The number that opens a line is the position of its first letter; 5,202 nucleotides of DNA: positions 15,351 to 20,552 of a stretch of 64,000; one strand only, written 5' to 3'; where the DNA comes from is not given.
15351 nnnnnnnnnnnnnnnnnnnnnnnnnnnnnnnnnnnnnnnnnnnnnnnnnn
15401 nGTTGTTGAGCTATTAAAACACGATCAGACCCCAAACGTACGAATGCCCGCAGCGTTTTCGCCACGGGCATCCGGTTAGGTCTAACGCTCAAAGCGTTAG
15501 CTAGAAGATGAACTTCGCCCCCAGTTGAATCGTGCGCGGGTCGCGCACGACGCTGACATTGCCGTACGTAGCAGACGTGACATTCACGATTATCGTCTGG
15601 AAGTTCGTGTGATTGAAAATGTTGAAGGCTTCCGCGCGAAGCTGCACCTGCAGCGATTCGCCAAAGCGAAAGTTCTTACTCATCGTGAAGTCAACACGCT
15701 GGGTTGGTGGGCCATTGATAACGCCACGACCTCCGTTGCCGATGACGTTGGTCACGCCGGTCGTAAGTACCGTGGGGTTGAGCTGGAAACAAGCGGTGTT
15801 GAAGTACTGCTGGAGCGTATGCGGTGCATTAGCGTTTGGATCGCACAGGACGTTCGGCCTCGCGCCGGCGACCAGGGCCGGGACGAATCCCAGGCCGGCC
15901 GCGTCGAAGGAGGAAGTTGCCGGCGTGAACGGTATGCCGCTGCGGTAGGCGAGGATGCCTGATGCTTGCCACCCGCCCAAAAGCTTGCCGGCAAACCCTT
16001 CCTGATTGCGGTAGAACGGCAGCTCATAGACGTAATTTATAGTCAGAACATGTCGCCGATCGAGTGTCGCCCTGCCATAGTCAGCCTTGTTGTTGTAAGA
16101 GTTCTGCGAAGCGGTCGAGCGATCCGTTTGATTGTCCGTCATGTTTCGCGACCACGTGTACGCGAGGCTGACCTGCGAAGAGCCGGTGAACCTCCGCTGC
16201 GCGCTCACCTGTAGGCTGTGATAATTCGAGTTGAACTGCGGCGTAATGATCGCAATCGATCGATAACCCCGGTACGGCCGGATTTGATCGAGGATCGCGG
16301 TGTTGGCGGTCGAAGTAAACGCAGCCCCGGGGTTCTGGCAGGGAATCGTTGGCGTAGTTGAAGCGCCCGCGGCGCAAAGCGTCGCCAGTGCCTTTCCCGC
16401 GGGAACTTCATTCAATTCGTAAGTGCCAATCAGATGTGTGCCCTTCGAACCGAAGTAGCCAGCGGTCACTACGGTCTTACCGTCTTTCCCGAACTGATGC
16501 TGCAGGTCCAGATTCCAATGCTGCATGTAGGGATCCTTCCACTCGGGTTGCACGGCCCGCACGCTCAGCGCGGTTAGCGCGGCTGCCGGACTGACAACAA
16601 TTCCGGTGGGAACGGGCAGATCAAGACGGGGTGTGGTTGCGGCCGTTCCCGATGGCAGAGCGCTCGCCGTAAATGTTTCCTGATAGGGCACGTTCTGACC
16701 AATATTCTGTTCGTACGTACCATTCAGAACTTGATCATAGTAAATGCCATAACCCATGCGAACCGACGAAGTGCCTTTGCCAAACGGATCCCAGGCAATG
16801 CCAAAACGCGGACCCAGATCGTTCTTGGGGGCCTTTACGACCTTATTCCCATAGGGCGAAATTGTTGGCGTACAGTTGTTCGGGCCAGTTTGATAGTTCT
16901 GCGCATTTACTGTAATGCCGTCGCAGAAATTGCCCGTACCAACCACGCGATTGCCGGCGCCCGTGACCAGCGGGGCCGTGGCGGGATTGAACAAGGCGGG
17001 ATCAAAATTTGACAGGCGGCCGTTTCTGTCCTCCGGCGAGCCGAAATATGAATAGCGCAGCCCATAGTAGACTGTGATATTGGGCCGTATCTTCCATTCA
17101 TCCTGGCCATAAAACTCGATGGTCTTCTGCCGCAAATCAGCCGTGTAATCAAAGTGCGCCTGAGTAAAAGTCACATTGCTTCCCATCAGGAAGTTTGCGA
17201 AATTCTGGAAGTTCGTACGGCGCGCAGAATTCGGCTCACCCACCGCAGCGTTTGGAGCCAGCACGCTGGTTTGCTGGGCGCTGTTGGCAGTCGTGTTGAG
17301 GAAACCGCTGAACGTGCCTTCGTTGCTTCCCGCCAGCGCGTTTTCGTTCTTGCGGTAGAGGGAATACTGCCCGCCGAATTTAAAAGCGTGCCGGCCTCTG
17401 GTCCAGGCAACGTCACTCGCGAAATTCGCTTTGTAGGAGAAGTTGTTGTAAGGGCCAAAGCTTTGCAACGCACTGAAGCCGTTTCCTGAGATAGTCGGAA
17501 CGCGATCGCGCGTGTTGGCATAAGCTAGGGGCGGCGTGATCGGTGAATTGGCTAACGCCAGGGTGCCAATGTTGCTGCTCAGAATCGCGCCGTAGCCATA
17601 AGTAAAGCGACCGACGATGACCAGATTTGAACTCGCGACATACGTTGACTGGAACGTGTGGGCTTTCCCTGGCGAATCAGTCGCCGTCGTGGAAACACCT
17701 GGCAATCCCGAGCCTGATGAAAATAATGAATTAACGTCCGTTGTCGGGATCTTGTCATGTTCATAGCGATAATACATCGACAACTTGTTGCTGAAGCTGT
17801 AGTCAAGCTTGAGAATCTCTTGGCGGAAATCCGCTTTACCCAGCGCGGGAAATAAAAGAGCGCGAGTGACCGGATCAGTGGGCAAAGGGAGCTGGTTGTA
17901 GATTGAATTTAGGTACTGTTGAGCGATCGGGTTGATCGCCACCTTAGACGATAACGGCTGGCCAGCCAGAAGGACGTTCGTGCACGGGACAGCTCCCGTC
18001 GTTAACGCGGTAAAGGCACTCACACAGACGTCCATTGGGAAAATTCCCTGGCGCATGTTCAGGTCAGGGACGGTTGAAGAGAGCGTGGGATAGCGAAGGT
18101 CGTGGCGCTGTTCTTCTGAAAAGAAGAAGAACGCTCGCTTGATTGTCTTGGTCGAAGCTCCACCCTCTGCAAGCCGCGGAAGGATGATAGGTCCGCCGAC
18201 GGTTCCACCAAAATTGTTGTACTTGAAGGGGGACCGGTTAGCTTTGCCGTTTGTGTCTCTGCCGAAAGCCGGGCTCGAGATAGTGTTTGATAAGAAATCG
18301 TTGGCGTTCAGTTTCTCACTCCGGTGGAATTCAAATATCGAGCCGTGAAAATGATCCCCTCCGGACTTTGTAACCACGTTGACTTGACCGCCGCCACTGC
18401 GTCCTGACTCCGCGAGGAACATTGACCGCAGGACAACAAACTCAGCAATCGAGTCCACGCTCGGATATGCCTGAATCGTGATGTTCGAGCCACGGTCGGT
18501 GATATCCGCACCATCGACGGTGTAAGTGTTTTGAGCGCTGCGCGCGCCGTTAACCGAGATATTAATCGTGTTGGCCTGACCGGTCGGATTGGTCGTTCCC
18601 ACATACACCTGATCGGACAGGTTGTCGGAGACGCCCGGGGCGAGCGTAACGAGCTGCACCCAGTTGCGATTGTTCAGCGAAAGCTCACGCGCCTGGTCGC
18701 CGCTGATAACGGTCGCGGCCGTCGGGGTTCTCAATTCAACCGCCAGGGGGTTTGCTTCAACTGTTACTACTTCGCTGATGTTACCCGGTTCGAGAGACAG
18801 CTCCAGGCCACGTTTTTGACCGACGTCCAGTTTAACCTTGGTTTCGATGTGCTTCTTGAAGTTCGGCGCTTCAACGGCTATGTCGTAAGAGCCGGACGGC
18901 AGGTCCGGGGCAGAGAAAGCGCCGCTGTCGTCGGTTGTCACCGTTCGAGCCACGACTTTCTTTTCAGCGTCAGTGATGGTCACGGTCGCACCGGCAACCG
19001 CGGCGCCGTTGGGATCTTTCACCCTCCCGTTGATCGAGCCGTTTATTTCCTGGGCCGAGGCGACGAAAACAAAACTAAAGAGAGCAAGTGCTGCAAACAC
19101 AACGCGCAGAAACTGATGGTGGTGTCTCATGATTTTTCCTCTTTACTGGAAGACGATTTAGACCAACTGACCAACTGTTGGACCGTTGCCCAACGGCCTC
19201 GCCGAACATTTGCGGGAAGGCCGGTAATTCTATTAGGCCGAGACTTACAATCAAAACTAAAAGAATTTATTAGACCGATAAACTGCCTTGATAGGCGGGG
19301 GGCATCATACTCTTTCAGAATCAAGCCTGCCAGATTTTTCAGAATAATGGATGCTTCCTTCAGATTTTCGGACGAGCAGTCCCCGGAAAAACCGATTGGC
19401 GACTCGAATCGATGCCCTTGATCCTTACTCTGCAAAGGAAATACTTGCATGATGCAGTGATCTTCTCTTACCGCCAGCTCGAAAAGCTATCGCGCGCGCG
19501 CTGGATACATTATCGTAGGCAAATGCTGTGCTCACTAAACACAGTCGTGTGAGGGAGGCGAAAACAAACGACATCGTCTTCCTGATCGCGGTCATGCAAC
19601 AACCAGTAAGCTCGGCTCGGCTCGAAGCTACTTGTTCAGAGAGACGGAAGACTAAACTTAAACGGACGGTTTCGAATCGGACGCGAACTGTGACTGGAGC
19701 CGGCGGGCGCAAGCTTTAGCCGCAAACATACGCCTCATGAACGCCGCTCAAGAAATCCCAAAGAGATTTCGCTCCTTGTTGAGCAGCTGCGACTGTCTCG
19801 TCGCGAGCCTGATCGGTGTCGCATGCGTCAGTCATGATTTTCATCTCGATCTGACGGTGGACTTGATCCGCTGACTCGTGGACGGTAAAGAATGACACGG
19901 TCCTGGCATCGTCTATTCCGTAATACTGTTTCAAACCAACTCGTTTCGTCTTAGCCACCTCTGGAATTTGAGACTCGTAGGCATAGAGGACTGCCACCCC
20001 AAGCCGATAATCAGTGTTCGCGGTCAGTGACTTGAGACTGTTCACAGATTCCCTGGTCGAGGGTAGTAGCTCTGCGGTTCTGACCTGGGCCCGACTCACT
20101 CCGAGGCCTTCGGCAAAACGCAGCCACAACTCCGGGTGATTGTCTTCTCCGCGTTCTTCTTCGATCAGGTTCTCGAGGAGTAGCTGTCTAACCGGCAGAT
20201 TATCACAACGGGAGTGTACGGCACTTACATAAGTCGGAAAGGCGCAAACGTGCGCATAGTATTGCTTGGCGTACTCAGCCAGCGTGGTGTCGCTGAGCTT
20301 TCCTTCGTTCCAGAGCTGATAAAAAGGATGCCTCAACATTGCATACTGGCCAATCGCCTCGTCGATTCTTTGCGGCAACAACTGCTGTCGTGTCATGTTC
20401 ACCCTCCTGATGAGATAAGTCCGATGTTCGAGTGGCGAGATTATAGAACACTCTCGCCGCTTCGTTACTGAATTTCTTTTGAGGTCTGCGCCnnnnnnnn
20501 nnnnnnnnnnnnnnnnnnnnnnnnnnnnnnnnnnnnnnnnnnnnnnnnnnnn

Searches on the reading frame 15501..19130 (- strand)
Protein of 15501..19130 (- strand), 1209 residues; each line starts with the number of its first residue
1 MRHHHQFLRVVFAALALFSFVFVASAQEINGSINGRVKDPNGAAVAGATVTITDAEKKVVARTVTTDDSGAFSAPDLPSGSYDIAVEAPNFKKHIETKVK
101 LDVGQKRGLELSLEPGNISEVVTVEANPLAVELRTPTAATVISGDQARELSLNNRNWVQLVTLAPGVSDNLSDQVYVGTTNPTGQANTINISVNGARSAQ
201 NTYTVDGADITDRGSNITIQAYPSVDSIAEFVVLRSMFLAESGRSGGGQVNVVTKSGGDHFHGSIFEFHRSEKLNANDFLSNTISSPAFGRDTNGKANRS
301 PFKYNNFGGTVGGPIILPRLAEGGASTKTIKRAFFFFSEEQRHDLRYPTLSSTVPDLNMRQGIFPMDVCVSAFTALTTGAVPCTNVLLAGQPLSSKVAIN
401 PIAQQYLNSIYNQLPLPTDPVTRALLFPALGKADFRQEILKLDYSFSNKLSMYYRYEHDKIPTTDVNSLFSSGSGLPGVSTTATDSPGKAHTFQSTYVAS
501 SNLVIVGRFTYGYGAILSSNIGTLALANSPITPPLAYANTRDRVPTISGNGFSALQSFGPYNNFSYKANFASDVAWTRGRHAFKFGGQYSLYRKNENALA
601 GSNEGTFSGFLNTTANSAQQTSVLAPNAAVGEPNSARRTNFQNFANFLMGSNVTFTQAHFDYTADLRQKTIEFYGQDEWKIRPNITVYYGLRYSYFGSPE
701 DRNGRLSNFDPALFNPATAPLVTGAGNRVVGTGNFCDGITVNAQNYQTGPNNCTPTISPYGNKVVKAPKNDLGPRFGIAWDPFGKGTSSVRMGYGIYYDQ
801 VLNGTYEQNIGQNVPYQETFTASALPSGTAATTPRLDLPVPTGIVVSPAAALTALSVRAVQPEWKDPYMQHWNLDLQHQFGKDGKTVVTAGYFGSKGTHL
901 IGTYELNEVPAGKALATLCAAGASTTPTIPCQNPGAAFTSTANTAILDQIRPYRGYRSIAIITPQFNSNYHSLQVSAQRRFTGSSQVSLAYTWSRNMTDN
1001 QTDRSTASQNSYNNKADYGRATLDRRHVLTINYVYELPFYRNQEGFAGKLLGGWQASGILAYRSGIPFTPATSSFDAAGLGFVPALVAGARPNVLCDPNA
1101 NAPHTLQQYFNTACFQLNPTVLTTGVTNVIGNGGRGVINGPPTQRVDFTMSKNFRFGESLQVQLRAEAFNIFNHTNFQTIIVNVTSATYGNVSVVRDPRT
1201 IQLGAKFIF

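Call 5: search_protein_families(library=pfam, proteins=[window:15501-19130:-], max_evalue=0.001)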
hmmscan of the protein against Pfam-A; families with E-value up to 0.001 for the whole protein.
window:15501-19130:- (1209 aa): 6 families
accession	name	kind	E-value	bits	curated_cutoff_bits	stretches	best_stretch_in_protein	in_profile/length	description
PF25183.1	OMP_b-brl_4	-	2.8e-185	618.6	30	1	253-1202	1-838/838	Outer membrane beta barrel domain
PF13620.12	CarboxypepD_reg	-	1.4e-19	70.6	32.3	1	32-113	1-81/82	Carboxypeptidase regulatory-like domain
PF13715.12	CarbopepD_reg_2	-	8.4e-07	29.4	32.2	1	33-122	1-87/88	CarboxypepD_reg-like domain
PF17210.9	SdrD_B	-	9.9e-07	29.4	29.7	1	37-90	16-68/112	SdrD B-like domain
PF17802.7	SpaA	-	1.1e-05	26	23.1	1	38-84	8-56/91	Prealbumin-like fold domain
PF07715.20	Plug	-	0.00019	22.4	23.9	1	134-246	4-103/107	TonB-dependent Receptor Plug Domain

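Call 6: search_protein_families(library=ncbifam, proteins=[window:15501-19130:-], max_evalue=0.001)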
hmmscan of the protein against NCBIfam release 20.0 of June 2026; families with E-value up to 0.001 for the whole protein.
window:15501-19130:- (1209 aa): 2 families
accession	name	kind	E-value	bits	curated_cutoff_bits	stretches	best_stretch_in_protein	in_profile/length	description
NF012181.0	MSCRAMM_SdrD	exception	0.00011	19.8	2500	1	37-90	918-970/1379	MSCRAMM family adhesin SdrD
NF058648.1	ECF_sub_HI1622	equivalog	0.00032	20.7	100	1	23-88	17-82/180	NikL family nickel/cobalt ECF transporter subunit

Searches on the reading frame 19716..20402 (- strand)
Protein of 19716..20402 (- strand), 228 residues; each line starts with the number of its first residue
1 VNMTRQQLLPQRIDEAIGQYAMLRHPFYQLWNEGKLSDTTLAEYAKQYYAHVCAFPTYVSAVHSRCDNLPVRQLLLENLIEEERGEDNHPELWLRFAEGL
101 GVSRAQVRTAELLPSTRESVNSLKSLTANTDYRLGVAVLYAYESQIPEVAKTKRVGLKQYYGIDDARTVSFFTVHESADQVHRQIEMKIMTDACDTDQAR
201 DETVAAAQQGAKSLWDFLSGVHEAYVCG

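Call 5: search_protein_families(library=pfam, proteins=[window:19716-20402:-], max_evalue=0.001)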
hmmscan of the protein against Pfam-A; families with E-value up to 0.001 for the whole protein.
window:19716-20402:- (228 aa): 2 families
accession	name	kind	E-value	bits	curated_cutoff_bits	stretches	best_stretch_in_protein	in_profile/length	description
PF14518.11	Haem_oxygenas_2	-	1.5e-33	116.5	28.9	1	43-211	2-173/177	Iron-containing redox enzyme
PF03070.21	TENA_THI-4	-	8.5e-26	91.5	22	1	12-154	3-140/210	TENA/THI-4/PQQC family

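Call 6: search_protein_families(library=ncbifam, proteins=[window:19716-20402:-], max_evalue=0.001)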
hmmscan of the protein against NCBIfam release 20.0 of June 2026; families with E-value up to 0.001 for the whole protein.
window:19716-20402:- (228 aa): 4 families
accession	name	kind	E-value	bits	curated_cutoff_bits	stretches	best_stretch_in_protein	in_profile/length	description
TIGR04305.1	fol_rel_CADD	subfamily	3.6e-82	275.1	200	1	11-222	3-211/212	CADD family putative folate metabolism protein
TIGR02111.1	PQQ_syn_pqqC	equivalog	7.7e-19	68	240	1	11-227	8-226/239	pyrroloquinoline-quinone synthase PqqC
NF042919.1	ChlAlygly_Syn_BesC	equivalog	3e-06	26.8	500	1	18-222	48-250/257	4-chloro-allylglycine synthase BesC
TIGR02819.1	fdhA_non_GSH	equivalog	0.0009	17.9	636.95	0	120-226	285-390/397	formaldehyde dehydrogenase, glutathione-independent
